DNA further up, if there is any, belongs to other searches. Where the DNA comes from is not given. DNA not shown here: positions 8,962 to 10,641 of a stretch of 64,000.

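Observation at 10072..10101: Catalytic Glu of the DUF2201-type metallopeptidase motif replaced: HQVWH instead of HExxH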

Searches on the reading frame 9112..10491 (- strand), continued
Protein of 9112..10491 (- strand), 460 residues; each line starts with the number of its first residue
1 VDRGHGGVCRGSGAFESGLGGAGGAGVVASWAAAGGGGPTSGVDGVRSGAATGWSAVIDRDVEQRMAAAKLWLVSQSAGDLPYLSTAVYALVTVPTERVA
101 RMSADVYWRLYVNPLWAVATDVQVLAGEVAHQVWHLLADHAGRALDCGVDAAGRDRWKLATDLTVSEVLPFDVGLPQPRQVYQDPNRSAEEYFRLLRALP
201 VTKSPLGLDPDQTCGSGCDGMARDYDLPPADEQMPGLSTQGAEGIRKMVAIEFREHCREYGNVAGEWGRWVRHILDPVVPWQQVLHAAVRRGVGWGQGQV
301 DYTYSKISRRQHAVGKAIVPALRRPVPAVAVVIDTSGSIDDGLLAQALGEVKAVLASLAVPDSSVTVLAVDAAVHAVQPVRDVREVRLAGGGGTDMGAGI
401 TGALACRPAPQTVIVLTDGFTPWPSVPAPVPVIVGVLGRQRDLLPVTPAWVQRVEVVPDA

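Call 23: search_solved_structures(query=A1, max_evalue=10, show_alignments=3)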
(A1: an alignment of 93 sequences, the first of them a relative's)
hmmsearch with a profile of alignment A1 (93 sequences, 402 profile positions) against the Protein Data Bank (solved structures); distinct sequences matched with E-value up to 10: 23.
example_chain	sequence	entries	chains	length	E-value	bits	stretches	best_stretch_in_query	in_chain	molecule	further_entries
2x31_A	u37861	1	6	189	0.001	21.4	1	276-362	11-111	MAGNESIUM-CHELATASE 60 KDA SUBUNIT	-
3c37_A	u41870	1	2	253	0.0012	21.2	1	30-86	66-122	Peptidase, M48 family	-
8s05_A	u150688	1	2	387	0.0026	20.1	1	261-367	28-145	Conserved protein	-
6pyo_A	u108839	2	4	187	0.075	15.3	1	273-363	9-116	cDNA FLJ56608, highly similar to Homo sapiens chloride channel, calcium activated, family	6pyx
9l5y_A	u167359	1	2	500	0.17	14.1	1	275-364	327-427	TROVE domain-containing protein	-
9kop_A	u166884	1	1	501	0.17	14.1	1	275-364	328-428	TROVE domain-containing protein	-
9c4f_I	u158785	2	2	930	0.22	13.8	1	269-362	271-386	Inter-alpha-trypsin inhibitor heavy chain H4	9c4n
8s7c_A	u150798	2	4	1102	0.41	12.9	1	261-320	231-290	VWFA and cache domain-containing protein 1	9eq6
1n3y_A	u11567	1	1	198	0.51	12.5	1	268-307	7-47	Integrin alpha-X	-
6ait_A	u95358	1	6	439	0.54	12.5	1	61-91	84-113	Beta-barrel assembly-enhancing protease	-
28jl_F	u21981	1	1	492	0.58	12.4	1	61-91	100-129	Beta-barrel assembly-enhancing protease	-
28jr_F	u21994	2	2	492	0.59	12.3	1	61-91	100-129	Beta-barrel assembly-enhancing protease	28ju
6sar_A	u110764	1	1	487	0.61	12.3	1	61-91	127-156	Beta-barrel assembly-enhancing protease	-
6fpy_A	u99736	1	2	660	0.67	12.2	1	266-307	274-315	Inter-alpha-trypsin inhibitor heavy chain H1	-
4aw9_A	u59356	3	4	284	0.76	12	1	50-95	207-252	LEGUMAIN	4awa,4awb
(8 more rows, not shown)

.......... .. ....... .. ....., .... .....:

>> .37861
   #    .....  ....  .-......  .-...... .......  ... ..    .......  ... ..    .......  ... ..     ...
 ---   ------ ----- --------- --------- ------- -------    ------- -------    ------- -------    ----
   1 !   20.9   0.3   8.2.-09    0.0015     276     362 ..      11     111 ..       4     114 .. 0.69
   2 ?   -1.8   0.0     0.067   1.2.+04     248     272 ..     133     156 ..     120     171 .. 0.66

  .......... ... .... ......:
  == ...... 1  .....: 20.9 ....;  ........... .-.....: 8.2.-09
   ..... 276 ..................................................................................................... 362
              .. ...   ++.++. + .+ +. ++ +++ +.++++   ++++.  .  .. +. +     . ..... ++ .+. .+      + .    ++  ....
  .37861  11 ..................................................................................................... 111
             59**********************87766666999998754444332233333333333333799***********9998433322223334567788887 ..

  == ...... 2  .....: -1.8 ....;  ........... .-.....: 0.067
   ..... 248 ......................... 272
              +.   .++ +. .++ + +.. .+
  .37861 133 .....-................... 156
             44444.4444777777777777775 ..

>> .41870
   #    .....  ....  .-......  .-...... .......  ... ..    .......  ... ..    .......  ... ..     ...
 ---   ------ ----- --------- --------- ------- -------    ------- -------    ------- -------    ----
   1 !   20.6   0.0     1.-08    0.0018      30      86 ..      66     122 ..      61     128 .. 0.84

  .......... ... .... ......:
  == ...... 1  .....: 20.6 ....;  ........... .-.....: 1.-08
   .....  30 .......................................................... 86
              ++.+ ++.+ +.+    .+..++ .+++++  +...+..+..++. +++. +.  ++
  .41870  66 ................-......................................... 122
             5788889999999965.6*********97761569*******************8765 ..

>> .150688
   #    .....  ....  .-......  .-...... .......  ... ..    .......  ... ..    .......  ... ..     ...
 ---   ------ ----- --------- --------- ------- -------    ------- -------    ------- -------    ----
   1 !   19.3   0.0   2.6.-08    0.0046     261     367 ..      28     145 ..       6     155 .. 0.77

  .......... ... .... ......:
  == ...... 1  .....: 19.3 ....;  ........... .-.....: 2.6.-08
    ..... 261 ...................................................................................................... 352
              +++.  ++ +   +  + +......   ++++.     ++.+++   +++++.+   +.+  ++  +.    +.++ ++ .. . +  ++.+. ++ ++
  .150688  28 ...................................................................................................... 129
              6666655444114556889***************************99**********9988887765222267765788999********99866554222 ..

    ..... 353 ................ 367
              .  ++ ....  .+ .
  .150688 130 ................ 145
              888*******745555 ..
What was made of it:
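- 9544..10302 (-): PF13203 DUF2201_N zincin-like domain (residues about 8-260). A family profile weakly matches M48 peptidase 3c37 across the HExxH helix (E = 0.0012, call 23).
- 9133..9507 (-): PF09967 VWA-like domain (residues about 273-397). Profile hit to the Mg-chelatase BchD VWA domain 2x31 (call 23).
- On Zincin metallopeptidases (gluzincin type, M48-like): Profile hit to M48 3c37, E = 0.0012 over 57 residues (call 23).
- Closest known: M48 gluzincins. Same: A profile hit to M48 peptidase 3c37 aligns the motif helix (E = 0.0012, call 23).
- The VWA profile is most similar to the Mg-chelatase BchD VWA domain (call 23).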

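Call 27: find_related_loci(query=A2, collection=genome_contigs, flank=6000)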
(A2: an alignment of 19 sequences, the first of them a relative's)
Query A2 (404 aa) in genome_contigs; peptide patterns used: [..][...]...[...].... (x = any residue, [..] = any of these).
599 stretches matched a pattern (row limit reached: there are more); 583 encode a relative of the query (tblastn E <= 1e-3); the best 80 are kept; 80 distinct loci.
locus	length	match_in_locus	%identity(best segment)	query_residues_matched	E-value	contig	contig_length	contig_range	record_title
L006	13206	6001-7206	82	1-402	0e+0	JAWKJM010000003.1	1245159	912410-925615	MAG: Candidatus Nanopelagicales bacterium isolate BC1.147 BC1.147.fa-3, whole genome shotgun sequence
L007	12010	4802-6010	83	1-403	0e+0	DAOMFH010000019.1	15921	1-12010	MAG TPA_asm: Actinomycetota bacterium isolate AMR_MDS_5007 NODE_782_length_15921_cov_29.715807, whole genome shotgun seq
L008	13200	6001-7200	75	5-403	0e+0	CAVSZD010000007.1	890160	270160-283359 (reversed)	MAG: uncultured Actinomycetota bacterium isolate MFD04716.bin.1.74 genome assembly, contig: contig_4527, whole genome sh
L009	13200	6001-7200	74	5-403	0e+0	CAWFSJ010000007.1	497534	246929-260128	MAG: uncultured Actinomycetota bacterium isolate MFD00905.bin.1.230 genome assembly, contig: contig_40115, whole genome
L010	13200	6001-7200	73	5-403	0e+0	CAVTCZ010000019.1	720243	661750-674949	MAG: uncultured Actinomycetota bacterium isolate MFD00905.bin.1.260 genome assembly, contig: contig_7594, whole genome s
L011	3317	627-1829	74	5-404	0e+0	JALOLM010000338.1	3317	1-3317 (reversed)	MAG: Candidatus Nanopelagicales bacterium isolate Prado025 scaffold_81523, whole genome shotgun sequence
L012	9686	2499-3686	72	5-401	3e-176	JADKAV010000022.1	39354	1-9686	MAG: Micrococcales bacterium isolate Mari_18-Q3-R65-66_BATAC.348 tig00020362-10-394550, whole genome shotgun sequence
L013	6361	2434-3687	55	2-402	2e-128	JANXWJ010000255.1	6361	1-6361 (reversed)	MAG: Candidatus Nanopelagicales bacterium isolate GL140_1_metabat_73 GL140_1_k141_2185026, whole genome shotgun sequence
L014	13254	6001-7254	49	6-401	1e-110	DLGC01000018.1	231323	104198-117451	MAG TPA_asm: Propionibacteriaceae bacterium UBA7704 UBA7704_contig_464, whole genome shotgun sequence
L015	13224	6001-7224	49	1-399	3e-110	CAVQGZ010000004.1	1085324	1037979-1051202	MAG: uncultured Actinomycetota bacterium isolate MFD09964.bin.1.219 genome assembly, contig: contig_217, whole genome sh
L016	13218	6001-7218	49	9-400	4e-105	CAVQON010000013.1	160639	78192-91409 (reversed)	MAG: uncultured Actinomycetota bacterium isolate MFD09964.bin.1.108 genome assembly, contig: contig_4371, whole genome s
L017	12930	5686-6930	48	9-403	7e-105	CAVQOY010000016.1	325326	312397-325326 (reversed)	MAG: uncultured Actinomycetota bacterium isolate MFD01275.bin.1.187 genome assembly, contig: contig_9824, whole genome s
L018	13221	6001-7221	49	1-401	2e-104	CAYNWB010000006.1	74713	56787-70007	MAG TPA_asm: uncultured Actinomycetes bacterium isolate binchicken_co405_312 genome assembly, contig: NODE_436_length_74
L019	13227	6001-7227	46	9-403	2e-103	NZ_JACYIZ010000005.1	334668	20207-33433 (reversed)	Aestuariimicrobium ganziense strain YIM S02566 Scaffold5, whole genome shotgun sequence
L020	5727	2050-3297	45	8-403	7e-103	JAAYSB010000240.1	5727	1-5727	MAG: Intrasporangiaceae bacterium isolate AS23ysBPME_273 176350_AS23, whole genome shotgun sequence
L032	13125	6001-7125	43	20-403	2e-81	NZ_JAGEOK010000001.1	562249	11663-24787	Actinomadura nitritigenes strain L46 NODE_1_length_562249_cov_20.393272, whole genome shotgun sequence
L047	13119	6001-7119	42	21-400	2e-75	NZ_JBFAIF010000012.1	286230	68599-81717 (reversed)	Nonomuraea sp. NPDC050680 NPDC050680_39_F11.ctg-0012, whole genome shotgun sequence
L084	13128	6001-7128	41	20-401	2e-72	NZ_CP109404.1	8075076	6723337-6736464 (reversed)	Streptomyces sp. NBC_01520 chromosome, complete genome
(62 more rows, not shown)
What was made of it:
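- Tried and rejected: It succeeded with a 19-sequence alignment (call 27).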

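Call 30: predict_structure(alignment_id=A1)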
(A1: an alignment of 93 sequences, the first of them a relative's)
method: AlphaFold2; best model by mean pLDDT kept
length: 404 residues; sequences in the alignment: 93
mean_pLDDT: 90.1   pTM: 0.73
mean pLDDT of the five models: 90.1, 89.8, 89.6, 89.3, 88.1
residues with pLDDT >= 90: 306; 70-90: 64; 50-70: 31; < 50: 3
segments of 3 or more residues with pLDDT < 50: none
pLDDT, mean of each block of 10 residues (from residue 1): 91 97 94 97 96 98 97 98 97 94 96 93 93 96 73 70 97 95 95 96 82 91 76 76 64 68 73 95 96 91 77 97 95 93 98 95 96 96 94 95 76
secondary structure, 60 per line:
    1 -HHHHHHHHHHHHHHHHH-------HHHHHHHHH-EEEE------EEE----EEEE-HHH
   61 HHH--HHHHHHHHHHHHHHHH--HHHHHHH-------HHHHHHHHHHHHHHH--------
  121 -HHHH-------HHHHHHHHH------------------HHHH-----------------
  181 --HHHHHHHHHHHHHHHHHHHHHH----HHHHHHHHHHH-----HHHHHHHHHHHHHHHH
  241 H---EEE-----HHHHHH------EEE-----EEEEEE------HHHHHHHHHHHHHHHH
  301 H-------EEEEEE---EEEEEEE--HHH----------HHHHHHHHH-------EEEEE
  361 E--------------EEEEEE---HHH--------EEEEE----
elements in order: H2-18 H26-34 E36-39 E46-48 E53-56 H58-63 H66-81 H84-90 H98-112 H122-125 H133-141 H160-163 H183-204 H209-219 H225-241 E245-247 H253-258 E265-267 E273-278 H285-301 E309-314 E318-324 H340-348 E356-361 E376-381 E396-400

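Call 33: fold_search(model_id=the predicted structure, library=pdb)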
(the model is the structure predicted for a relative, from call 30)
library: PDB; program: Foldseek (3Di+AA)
matches with E <= 10: 401; with E <= 0.001: 10
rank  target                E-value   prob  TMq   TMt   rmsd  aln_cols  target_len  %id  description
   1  6pyx_A                6.6e-05  1.00  0.25  0.57   4.7       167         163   16  Calcium Activated Chloride Channel Regulator 1 (CLCA1) VWA Domain (released 2020-01-29)
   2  6pyo_A                1.2e-04  1.00  0.22  0.53   4.2       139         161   17  Calcium Activated Chloride Channel Regulator 1 (CLCA1) VWA Domain (released 2020-01-29)
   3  6pyo_B                2.1e-04  1.00  0.24  0.55   4.8       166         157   16  Calcium Activated Chloride Channel Regulator 1 (CLCA1) VWA Domain (released 2020-01-29)
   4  9nfa_A                2.4e-04  0.95  0.25  0.20  22.6       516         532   12  Cryo-EM structure of Ro60/La/minimal misfolded pre-5S rRNA complex with Fab, composite map (released 2026-02-04)
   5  9t3y_A                3.4e-04  1.00  0.25  0.14   6.0       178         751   18  Cryo-EM structure of alphaM/beta2:C3d-anti-CR3-Nb headpiece complex (HPO2 3D class reconstruction) (released 2026-03-25)
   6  6rhw_C                4.5e-04  1.00  0.23  0.51   6.5       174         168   17  Crystal structure of human CD11b I-domain (CD11b-I) in complex with Staphylococcus aureus octameric bi-component leuko (released 2019-12-18)
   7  9hll_A                5.1e-04  1.00  0.23  0.47   6.5       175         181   16  murine aM I-domain in complex with nanobody aCR3 (released 2025-12-17)
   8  6rhv_C                5.1e-04  1.00  0.22  0.49   6.8       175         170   17  Crystal structure of mouse CD11b I-domain (CD11b-I) in complex with Staphylococcus aureus octameric bi-component leuko (released 2019-12-18)
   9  8voh_MODEL_1_A        8.1e-04  1.00  0.24  0.46   5.9       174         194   17  HADDOCK models of human alphaM I-domain bound to the the N-terminal domain of the cytokine pleiotrophin (released 2024-05-15)
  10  1n3y                  9.1e-04  1.00  0.25  0.48   5.2       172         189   18  Crystal structure of the alpha-X beta2 integrin I domain (released 2003-02-18)
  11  1n9z                  1.0e-03  1.00  0.23  0.47   4.5       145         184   17  INTEGRIN ALPHA M I DOMAIN MUTANT (released 2003-05-20)
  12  3qa3_I                1.0e-03  1.00  0.25  0.51   5.8       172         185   16  Crystal Structure of A-domain in complex with antibody (released 2011-11-30)
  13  4m76_B                1.2e-03  1.00  0.24  0.49   6.0       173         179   17  Integrin I domain of complement receptor 3 in complex with C3d (released 2013-10-02)
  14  1cqp_A                1.2e-03  1.00  0.24  0.48   5.4       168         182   14  CRYSTAL STRUCTURE ANALYSIS OF THE COMPLEX LFA-1 (CD11A) I-DOMAIN / LOVASTATIN AT 2.6 A RESOLUTION (released 2000-08-07)
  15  4jdu                  1.3e-03  1.00  0.21  0.38   5.1       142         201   18  The crystal structure of an aerotolerance-related membrane protein from Bacteroides fragilis NCTC 9343 with multiple mut (released 2013-03-27)
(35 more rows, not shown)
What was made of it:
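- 9133..9507 (-): Foldseek matches to CLCA1 and integrin I-domain VWA folds (call 33).
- On MoxR-VWA chaperone pair: The VWA fold matches CLCA1 and integrin I domains (call 33).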

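Call 38: search_protein_families(library=pfam, proteins=[L084:1778-3010:+, L084:3007-4752:+, L084:4704-5966:+, L084:7325-8581:-, L032:7183-8121:+, L032:3608-5473:-], max_evalue=0.001)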
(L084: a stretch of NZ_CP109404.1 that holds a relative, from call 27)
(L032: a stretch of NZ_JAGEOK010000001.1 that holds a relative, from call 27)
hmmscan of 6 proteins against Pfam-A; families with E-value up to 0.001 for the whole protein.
L084:1778-3010:+ (410 aa): 1 family
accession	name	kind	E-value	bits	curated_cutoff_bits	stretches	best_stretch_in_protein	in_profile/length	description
PF13516.12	LRR_6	-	1.6e-17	62.5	23.4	0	141-160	5-24/24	Leucine Rich repeat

L084:3007-4752:+ (581 aa): 1 family
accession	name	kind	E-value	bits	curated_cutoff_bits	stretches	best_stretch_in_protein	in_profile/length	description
PF12796.13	Ank_2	-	0.00063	20.7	27.3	1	439-531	2-90/90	Ankyrin repeats (3 copies)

L084:4704-5966:+ (420 aa): 4 families
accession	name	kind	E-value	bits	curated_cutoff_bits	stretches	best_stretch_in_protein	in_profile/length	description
PF07728.20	AAA_5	-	2e-07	31.5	22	1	68-201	1-139/139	AAA domain (dynein-related subfamily)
PF00158.32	Sigma54_activat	-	2.1e-06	28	20.2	1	135-182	91-142/168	Sigma-54 interaction domain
PF07726.17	AAA_3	-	3.8e-05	24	27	1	69-186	2-115/131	ATPase family associated with various cellular activities (AAA)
PF01078.27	Mg_chelatase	-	0.00089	19.1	20.3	0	134-186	103-161/207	Magnesium chelatase, subunit ChlI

L084:7325-8581:- (418 aa): 9 families
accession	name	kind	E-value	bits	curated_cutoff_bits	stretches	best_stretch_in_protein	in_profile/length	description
PF00041.27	fn3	-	5.1e-33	113.6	25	3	130-210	2-81/84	Fibronectin type III domain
PF16893.11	fn3_2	-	1.5e-10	41.5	27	1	127-205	2-82/89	Fibronectin type III domain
PF25523.1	Ig_RIMBP2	-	1.6e-10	41.3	27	1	128-213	3-99/105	RIMBP2-like, immunoglobulin-like domain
PF16656.11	Pur_ac_phosph_N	-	8.6e-10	39.5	30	1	243-299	30-84/93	Purple acid Phosphatase, N-terminal domain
PF18370.7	RGI_lyase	-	4.4e-07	30.6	27.8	0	142-196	17-72/86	Rhamnogalacturonan I lyases beta-sheet domain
PF25788.1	Ig_Rha78A_N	-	1.4e-06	28.9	27.4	0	240-312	19-102/105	Rha78A-like, N-terminal immunoglobulin domain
PF07495.19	Y_Y_Y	-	4.6e-06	26.9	26.6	0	263-304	18-57/65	Y_Y_Y domain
PF25059.1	FN3_DSCAM-DSCAML_C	-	6.8e-05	23.6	39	0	271-300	42-71/89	DSCAM/DSCAML C-terminal Fn3-like domain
PF22352.2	K319L-like_PKD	-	0.00052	20.4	27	0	239-303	12-78/84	K319L-like, PKD domain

L032:7183-8121:+ (312 aa): 1 family
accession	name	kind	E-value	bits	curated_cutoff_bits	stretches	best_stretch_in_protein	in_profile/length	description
PF00753.33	Lactamase_B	-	1.5e-21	77.7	22.7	1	31-216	2-196/196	Metallo-beta-lactamase superfamily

L032:3608-5473:- (621 aa): 0 families
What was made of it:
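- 10320..11435 (-): MoxR-like AAA+ ATPase gene. Probable ATG start at 11435 gives 371 aa; the open frame runs up to 11519. The L084 orthologue passes AAA_5 (call 38).
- On MoxR-VWA chaperone pair: The L084 orthologue passes AAA_5 at 31.5 bits (call 38).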
